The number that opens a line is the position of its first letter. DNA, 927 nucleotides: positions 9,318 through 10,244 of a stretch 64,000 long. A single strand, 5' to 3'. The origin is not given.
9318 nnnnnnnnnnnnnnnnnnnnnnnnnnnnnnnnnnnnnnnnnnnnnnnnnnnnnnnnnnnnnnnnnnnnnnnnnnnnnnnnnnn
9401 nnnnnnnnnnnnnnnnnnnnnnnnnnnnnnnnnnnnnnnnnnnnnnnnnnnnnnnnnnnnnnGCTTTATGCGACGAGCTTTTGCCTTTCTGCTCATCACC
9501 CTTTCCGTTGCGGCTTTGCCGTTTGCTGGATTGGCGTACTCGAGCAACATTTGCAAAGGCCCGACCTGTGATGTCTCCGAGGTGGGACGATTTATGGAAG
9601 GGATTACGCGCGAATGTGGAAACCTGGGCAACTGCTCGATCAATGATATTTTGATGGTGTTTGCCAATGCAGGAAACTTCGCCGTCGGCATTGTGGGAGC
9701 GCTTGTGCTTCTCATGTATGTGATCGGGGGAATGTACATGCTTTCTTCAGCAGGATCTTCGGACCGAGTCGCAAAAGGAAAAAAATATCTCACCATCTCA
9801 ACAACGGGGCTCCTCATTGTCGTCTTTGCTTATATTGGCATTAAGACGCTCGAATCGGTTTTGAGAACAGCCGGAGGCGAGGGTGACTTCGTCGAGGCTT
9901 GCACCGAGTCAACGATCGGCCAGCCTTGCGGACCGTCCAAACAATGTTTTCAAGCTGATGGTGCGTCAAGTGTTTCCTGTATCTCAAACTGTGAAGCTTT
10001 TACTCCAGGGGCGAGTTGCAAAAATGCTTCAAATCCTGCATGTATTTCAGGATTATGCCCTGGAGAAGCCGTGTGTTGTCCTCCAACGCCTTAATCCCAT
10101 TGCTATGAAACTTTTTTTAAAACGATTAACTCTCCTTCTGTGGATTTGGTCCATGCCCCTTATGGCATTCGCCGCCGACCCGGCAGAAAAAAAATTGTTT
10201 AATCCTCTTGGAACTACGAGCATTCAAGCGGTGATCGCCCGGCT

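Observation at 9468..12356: Six tandem, diverging paralogs of a TrbC/VirB2-like pilin under one terminator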

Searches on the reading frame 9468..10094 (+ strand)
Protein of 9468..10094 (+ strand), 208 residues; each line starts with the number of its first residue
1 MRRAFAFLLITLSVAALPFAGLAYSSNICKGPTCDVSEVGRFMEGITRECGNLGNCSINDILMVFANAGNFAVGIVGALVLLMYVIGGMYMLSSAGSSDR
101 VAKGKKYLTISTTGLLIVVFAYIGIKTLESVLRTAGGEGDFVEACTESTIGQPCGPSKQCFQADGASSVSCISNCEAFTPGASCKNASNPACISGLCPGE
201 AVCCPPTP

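Call 3: search_protein_families(library=pfam, proteins=[window:9468-10094:+], max_evalue=1)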
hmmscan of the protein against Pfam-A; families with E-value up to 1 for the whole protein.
window:9468-10094:+ (208 aa): 2 families
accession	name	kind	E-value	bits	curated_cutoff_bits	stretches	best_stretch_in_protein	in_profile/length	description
PF18895.5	T4SS_pilin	-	1.5e-05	25.4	26.6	1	66-121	10-64/71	Type IV secretion system pilin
PF01578.25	Cytochrom_C_asm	-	0.11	12.6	29.9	1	79-129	160-208/212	Cytochrome C assembly protein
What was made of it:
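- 9468..10094 (+): Pilin 1: the long form (208 aa). It has four conserved Cys before the core and a Cys-rich C-terminal extension of about 70 aa. PF18895 scores 25.4 bits, just under the 26.6 cut-off (call 3).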

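Call 12: find_homologous_proteins(query=A1)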
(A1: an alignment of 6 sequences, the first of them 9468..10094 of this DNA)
Query A1 (6 sequences) (208 aa, profile of the alignment): 825 proteins with E <= 0.001 among 8000 candidates; the best 120 are listed.
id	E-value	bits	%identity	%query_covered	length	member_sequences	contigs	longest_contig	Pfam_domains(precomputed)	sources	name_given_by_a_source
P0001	1.6e-54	201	26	38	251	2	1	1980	PF18895.6,PF02322.21,PF27259.1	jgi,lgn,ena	-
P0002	9.0e-45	170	26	32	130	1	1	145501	PF18895.6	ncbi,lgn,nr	ncbi:hypothetical protein HZA85_01650 [Candidatus Uhrbacteria bacterium]|nr:hypothetical protein [Ca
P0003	6.6e-44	167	-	-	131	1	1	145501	PF18895.6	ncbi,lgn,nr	ncbi:hypothetical protein HZA85_01645 [Candidatus Uhrbacteria bacterium]|nr:hypothetical protein [Ca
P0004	3.3e-41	158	100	100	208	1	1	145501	PF18895.6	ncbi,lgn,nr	ncbi:hypothetical protein HZA85_01625 [Candidatus Uhrbacteria bacterium]|nr:hypothetical protein [Ca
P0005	6.5e-39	151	29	34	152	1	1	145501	PF18895.6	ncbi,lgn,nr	ncbi:hypothetical protein HZA85_01635 [Candidatus Uhrbacteria bacterium]|nr:hypothetical protein [Ca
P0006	8.9e-37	144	-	-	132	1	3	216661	PF18895.6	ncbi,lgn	-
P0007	1.6e-34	137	-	-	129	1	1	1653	PF04893.23,PF18895.6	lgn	-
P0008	5.0e-34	135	58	75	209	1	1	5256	PF18895.6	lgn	-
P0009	6.9e-33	131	33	31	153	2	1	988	PF18895.6,PF04956.19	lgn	-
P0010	1.0e-32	131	30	25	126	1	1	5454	PF18895.6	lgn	-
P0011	1.0e-31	128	31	32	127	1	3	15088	PF18895.6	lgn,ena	-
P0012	1.4e-31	127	29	25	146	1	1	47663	PF18895.6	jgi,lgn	jgi:hypothetical protein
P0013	1.5e-31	127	30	50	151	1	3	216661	PF18895.6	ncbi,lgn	-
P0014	2.5e-31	126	-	-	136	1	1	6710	PF18895.6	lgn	-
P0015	4.3e-31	126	29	55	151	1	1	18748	PF18895.6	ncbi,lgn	-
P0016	6.0e-31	125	29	25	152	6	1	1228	PF18895.6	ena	-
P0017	7.4e-31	125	29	25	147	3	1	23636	PF18895.6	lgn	-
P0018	8.1e-31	125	30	34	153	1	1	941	PF18895.6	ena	-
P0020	1.2e-30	124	29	41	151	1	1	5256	PF18895.6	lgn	-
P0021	1.2e-30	124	-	-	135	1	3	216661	PF18895.6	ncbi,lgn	-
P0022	1.3e-30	124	-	-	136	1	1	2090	PF18895.6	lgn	-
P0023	1.5e-30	124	32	25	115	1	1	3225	PF18895.6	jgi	jgi:amino acid transporter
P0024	1.6e-30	124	25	58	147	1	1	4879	PF18895.6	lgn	-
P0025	1.6e-30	124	31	25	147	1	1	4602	PF18895.6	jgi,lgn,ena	-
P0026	2.0e-30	123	25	55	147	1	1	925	PF18895.6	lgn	-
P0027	2.1e-30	123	31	25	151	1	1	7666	PF18895.6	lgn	-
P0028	2.1e-30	123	20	43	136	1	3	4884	PF18895.6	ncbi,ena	-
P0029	2.3e-30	123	31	25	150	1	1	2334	PF18895.6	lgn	-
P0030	2.8e-30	123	25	27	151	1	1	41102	PF18895.6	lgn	-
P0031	3.4e-30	123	31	25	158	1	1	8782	PF18895.6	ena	-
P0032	3.6e-30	123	52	99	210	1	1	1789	PF18895.6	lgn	-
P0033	3.9e-30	122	31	34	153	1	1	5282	PF18895.6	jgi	-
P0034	4.0e-30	122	-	-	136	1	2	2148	PF18895.6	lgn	-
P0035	4.5e-30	122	31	25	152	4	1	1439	PF18895.6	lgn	-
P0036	4.5e-30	122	33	25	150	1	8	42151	PF18895.6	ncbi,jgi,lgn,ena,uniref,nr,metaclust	ncbi:MAG: hypothetical protein UT30_C0010G0009 [Candidatus Uhrbacteria bacterium GW2011_GWF2_39_13]|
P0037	5.1e-30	122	27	30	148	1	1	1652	PF18895.6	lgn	-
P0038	5.5e-30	122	27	30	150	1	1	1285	PF18895.6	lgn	-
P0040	5.9e-30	122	26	36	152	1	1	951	PF18895.6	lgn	-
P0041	5.9e-30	122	25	59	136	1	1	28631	PF18895.6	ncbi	-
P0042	6.1e-30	122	24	39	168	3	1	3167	PF18895.6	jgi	-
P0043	6.5e-30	122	-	-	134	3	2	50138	PF18895.6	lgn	-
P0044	7.4e-30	122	27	30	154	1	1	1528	PF18895.6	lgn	-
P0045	7.5e-30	122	-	-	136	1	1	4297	PF18895.6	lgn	-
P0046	7.8e-30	122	-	-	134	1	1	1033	PF18895.6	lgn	-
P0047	8.1e-30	121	31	30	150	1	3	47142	PF18895.6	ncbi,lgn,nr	ncbi:hypothetical protein HY733_02165 [Candidatus Uhrbacteria bacterium]|nr:hypothetical protein [Ca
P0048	8.4e-30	121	24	39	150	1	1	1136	PF18895.6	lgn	-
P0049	9.2e-30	121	27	30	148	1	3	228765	PF18895.6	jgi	jgi:hypothetical protein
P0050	9.7e-30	121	-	-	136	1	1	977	PF18895.6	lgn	-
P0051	9.8e-30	121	25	66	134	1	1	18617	PF18895.6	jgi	jgi:hypothetical protein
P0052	9.9e-30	121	27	25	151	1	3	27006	PF18895.6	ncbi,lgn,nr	ncbi:hypothetical protein HYV69_04190 [Candidatus Uhrbacteria bacterium]|nr:hypothetical protein [Ca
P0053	1.0e-29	121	29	25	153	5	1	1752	PF18895.6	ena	-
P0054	1.1e-29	121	29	34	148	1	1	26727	PF18895.6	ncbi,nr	ncbi:hypothetical protein HZA87_05150 [Candidatus Uhrbacteria bacterium]|nr:hypothetical protein [Ca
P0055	1.3e-29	121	33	25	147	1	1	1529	PF18895.6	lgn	-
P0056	1.3e-29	121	33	25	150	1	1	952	PF18895.6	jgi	jgi:hypothetical protein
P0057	1.3e-29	121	28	58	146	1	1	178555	PF18895.6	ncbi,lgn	-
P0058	1.4e-29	121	27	34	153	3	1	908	PF18895.6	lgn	-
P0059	1.4e-29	121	33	25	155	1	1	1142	PF18895.6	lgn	-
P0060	1.4e-29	121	29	25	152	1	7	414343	PF18895.6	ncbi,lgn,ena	-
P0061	1.5e-29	121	29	34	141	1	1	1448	PF18895.6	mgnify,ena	mgnify:CR=1 FL=1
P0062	1.6e-29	121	29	25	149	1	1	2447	PF18895.6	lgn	-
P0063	1.6e-29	121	25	30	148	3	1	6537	PF18895.6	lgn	-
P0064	1.6e-29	121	25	59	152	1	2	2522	PF18895.6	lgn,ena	-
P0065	1.8e-29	120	27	23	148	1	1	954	PF18895.6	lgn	-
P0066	1.8e-29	120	26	42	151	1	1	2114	PF18895.6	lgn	-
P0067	1.9e-29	120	31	25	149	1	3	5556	PF18895.6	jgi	jgi:hypothetical protein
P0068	2.0e-29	120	29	25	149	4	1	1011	PF18895.6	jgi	jgi:hypothetical protein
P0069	2.0e-29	120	27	34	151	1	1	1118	PF18895.6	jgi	jgi:hypothetical protein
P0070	2.0e-29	120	27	25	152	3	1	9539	PF18895.6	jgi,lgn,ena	-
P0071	2.0e-29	120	33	25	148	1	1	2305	PF18895.6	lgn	-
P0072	2.0e-29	120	27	25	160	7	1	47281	PF18895.6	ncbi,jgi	jgi:ketopantoate hydroxymethyltransferase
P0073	2.0e-29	120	27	30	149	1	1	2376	PF18895.6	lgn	-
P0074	2.2e-29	120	29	25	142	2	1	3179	PF18895.6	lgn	-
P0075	2.2e-29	120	25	30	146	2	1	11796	PF18895.6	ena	-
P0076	2.4e-29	120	25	31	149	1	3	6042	PF18895.6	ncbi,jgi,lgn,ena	-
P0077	2.6e-29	120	29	25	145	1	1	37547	PF18895.6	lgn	-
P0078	2.7e-29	120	25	25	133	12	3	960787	PF18895.6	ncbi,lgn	-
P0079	2.8e-29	120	28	31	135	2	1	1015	PF18895.6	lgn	-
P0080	2.9e-29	120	30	31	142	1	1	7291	PF18895.6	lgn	-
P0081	3.0e-29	120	29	25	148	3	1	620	PF18895.6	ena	-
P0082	3.2e-29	120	29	25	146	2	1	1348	PF18895.6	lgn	-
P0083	3.4e-29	119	24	39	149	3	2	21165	PF18895.6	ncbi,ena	-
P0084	3.6e-29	119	-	-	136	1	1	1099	PF18895.6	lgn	-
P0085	3.6e-29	119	-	-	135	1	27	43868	PF18895.6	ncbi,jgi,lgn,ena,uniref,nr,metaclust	ncbi:hypothetical protein CO057_02285 [Candidatus Uhrbacteria bacterium CG_4_9_14_0_2_um_filter_41_5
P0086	3.6e-29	119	32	25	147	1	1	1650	PF18895.6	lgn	-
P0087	3.6e-29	119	29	25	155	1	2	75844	PF18895.6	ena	-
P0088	3.7e-29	119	28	25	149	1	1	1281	PF18895.6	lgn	-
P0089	3.9e-29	119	23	17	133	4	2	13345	PF18895.6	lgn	-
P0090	4.0e-29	119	29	34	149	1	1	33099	PF18895.6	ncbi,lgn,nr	ncbi:hypothetical protein HY626_03640 [Candidatus Uhrbacteria bacterium]|nr:hypothetical protein [Ca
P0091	4.2e-29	119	31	25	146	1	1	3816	PF18895.6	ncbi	-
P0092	4.4e-29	119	23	44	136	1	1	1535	PF18895.6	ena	-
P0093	4.5e-29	119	29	25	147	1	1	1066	PF18895.6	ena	-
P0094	5.0e-29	119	28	31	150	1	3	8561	PF18895.6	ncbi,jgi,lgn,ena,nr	ncbi:hypothetical protein FJZ23_02905 [Candidatus Parcubacteria bacterium]|nr:hypothetical protein [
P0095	5.6e-29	119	29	25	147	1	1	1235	PF18895.6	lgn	-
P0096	6.0e-29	119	21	43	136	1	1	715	PF18895.6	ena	-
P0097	6.7e-29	118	31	38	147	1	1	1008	PF18895.6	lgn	-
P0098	6.9e-29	118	28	66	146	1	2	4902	PF18895.6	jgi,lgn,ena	jgi:hypothetical protein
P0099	7.1e-29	118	29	34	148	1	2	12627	PF18895.6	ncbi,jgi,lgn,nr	ncbi:hypothetical protein HQ487_05435 [Candidatus Uhrbacteria bacterium]|nr:hypothetical protein [Ca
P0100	7.6e-29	118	30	34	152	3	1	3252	PF18895.6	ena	-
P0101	7.9e-29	118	27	34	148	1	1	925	PF18895.6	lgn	-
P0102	8.5e-29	118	25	25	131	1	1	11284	PF18895.6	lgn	-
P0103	8.8e-29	118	22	51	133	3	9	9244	PF18895.6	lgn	-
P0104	9.5e-29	118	27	30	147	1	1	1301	PF18895.6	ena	-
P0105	1.0e-28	118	22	43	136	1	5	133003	PF18895.6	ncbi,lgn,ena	ncbi:MAG: hypothetical protein AAB663_02760 [Patescibacteria group bacterium]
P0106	1.0e-28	118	29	25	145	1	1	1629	PF18895.6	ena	-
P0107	1.1e-28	118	24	28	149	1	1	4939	PF18895.6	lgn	-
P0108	1.1e-28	118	28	32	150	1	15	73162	PF18895.6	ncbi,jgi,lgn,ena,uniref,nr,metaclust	ncbi:hypothetical protein CO174_02140 [Candidatus Uhrbacteria bacterium CG_4_9_14_3_um_filter_50_9]|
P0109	1.3e-28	118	27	34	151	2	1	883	PF18895.6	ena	-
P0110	1.3e-28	118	29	25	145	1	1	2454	PF18895.6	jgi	-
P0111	1.3e-28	118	29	25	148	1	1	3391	PF18895.6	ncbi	-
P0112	1.4e-28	117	21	51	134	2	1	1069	PF18895.6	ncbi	-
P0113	1.5e-28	117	29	25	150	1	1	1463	PF18895.6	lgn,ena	-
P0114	1.5e-28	117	28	41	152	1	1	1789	PF18895.6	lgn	-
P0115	1.5e-28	117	33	25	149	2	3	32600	PF18895.6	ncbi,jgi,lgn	jgi:hypothetical protein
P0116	1.6e-28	117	26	17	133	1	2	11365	PF18895.6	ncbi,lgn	-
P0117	1.6e-28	117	30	34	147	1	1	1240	PF18895.6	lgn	-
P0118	1.6e-28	117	29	30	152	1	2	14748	PF18895.6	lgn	-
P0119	1.7e-28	117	27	34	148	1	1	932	PF18895.6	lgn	-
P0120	1.7e-28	117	27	33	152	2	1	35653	PF18895.6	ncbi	-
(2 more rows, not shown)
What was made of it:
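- The source is a Candidatus Uhrbacteria MAG (call 12).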

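Call 21: find_encoding_contigs(protein=P0006, flank=10000, max_places=2)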
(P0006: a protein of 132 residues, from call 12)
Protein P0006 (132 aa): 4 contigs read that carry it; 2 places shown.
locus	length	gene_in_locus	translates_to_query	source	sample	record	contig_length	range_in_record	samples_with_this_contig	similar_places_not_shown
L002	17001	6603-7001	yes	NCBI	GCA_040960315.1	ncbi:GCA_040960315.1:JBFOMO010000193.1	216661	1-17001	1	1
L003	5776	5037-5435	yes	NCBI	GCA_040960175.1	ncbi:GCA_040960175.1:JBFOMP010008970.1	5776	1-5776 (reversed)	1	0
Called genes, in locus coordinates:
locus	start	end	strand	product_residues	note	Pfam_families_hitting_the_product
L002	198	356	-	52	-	-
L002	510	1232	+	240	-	PF00376:MerR, PF12728:HTH_17 (faint), PF13411:MerR_1 (weak)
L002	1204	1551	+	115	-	-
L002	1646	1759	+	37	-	-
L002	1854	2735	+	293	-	PF00483:NTP_transferase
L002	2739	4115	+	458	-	PF01547:SBP_bac_1, PF13416:SBP_bac_8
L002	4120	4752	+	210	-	PF18895:T4SS_pilin (weak)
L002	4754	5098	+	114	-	PF04956:TrbC, PF18895:T4SS_pilin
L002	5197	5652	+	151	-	PF18895:T4SS_pilin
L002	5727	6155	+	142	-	PF18895:T4SS_pilin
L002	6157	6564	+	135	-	PF18895:T4SS_pilin (weak)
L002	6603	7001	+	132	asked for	PF18895:T4SS_pilin (weak)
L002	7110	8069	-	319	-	-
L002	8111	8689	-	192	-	-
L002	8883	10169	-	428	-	PF01071:GARS_A, PF02843:GARS_C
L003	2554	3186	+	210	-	PF18895:T4SS_pilin (weak)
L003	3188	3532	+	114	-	PF04956:TrbC, PF18895:T4SS_pilin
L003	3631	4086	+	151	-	PF18895:T4SS_pilin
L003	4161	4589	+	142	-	PF18895:T4SS_pilin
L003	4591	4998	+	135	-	PF18895:T4SS_pilin (weak)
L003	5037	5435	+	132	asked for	PF18895:T4SS_pilin (weak)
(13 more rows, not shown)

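Call 22: find_encoding_contigs(protein=P0078, flank=10000, max_places=2)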
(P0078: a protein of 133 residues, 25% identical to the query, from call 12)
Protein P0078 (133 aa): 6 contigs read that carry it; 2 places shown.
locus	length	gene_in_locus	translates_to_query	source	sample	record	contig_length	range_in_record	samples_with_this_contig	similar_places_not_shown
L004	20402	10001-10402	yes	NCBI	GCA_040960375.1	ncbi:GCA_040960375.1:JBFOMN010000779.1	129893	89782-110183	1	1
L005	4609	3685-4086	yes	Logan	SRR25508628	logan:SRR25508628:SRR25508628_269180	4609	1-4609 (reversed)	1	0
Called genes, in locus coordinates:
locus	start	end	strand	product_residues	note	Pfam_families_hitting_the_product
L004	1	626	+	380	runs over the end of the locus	PF00266:Aminotran_5, PF00155:Aminotran_1_2 (weak)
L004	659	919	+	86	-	PF13459:Fer4_15, PF13370:Fer4_13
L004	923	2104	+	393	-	PF01266:DAO (faint), PF07992:Pyr_redox_2, PF13450:NAD_binding_8 (weak), PF00070:Pyr_redox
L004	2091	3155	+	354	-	PF10432:bact-PGI_C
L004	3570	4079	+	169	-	PF28549:NDPSase_N, PF00293:NUDIX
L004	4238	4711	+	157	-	PF03073:TspO_MBR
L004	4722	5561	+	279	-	PF08239:SH3_3 (faint)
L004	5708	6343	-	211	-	-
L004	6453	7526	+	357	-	PF00483:NTP_transferase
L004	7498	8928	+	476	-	PF01547:SBP_bac_1, PF13416:SBP_bac_8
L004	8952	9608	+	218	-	-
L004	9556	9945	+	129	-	PF18895:T4SS_pilin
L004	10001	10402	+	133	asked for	PF18895:T4SS_pilin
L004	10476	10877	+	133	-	PF18895:T4SS_pilin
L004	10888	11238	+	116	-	PF18895:T4SS_pilin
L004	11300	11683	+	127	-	PF18895:T4SS_pilin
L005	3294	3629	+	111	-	PF18895:T4SS_pilin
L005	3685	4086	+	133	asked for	PF18895:T4SS_pilin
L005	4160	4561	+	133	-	PF18895:T4SS_pilin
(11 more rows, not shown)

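Call 23: find_encoding_contigs(protein=P0060, flank=10000, max_places=2)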
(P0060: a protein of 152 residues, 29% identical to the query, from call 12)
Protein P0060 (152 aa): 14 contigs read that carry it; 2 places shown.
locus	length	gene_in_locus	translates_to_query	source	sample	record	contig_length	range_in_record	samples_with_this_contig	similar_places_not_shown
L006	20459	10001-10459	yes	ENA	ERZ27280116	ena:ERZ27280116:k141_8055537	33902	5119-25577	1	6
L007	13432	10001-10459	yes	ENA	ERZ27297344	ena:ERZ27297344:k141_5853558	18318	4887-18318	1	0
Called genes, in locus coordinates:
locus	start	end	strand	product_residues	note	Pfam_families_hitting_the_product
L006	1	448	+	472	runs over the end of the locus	PF01943:Polysacc_synt, PF13440:Polysacc_synt_3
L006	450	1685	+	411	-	PF04932:Wzy_C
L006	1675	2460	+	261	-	-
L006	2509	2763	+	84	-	-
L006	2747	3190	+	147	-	PF01850:PIN, PF13470:PIN_3 (weak)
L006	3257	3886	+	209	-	-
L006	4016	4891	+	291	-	PF01925:TauE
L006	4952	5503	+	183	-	PF01769:MgtE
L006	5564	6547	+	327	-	-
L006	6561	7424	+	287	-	PF00483:NTP_transferase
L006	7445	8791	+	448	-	PF01547:SBP_bac_1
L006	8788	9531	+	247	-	PF18895:T4SS_pilin (weak)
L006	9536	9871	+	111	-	PF04956:TrbC (weak), PF18895:T4SS_pilin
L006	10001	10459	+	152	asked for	PF18895:T4SS_pilin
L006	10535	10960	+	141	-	PF18895:T4SS_pilin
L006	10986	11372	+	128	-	PF18895:T4SS_pilin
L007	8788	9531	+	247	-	PF18895:T4SS_pilin (weak)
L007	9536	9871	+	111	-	PF04956:TrbC (weak), PF18895:T4SS_pilin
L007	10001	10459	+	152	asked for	PF18895:T4SS_pilin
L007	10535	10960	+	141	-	PF18895:T4SS_pilin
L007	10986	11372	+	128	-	PF18895:T4SS_pilin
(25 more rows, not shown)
